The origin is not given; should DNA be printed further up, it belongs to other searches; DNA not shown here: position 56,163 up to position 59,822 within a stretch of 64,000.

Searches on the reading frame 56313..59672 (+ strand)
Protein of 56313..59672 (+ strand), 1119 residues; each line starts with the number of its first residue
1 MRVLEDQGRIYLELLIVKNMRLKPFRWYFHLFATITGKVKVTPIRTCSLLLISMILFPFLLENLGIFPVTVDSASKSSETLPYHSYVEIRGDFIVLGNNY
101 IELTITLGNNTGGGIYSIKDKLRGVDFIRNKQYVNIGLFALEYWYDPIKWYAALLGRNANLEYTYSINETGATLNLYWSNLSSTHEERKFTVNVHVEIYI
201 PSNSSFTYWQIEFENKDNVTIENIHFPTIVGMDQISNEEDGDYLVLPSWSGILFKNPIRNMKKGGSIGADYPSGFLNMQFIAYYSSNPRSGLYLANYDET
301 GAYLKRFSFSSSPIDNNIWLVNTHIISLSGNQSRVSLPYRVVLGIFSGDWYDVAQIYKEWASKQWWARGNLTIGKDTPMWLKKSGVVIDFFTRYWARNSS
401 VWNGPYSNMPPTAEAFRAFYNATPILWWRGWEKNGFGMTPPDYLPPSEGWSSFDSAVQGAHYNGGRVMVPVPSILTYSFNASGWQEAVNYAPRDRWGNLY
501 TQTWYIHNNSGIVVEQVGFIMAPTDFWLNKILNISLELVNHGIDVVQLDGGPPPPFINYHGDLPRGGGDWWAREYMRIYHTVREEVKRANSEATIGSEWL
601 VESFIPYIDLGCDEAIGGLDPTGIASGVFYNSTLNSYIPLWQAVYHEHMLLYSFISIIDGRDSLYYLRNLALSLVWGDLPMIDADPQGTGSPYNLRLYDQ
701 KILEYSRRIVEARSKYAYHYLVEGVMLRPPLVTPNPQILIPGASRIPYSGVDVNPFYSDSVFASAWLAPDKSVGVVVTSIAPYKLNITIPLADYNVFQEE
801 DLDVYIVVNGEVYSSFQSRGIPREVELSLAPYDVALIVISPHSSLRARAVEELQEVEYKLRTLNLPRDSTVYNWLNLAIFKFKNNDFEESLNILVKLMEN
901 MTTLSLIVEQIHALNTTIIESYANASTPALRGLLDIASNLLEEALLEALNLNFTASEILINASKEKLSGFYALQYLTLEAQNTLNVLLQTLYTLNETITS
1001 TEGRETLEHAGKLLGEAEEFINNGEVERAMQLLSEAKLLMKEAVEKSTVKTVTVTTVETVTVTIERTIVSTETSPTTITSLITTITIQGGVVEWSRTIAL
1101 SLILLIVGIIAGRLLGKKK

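Call 3: search_protein_families(library=pfam, proteins=[window:56313-59672:+], max_evalue=0.1)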
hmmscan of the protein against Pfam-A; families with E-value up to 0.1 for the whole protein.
window:56313-59672:+ (1119 aa): 1 family
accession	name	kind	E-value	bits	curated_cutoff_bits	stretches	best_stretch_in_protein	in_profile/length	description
PF19773.5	DUF6259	-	4.9e-44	151.1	28.7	1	336-653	2-297/300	Domain of unknown function (DUF6259)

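Call 90: search_protein_families(library=padloc, proteins=[window:56313-59672:+], max_evalue=0.001)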
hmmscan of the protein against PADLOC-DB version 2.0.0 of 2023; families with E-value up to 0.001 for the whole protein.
window:56313-59672:+ (1119 aa): 0 families
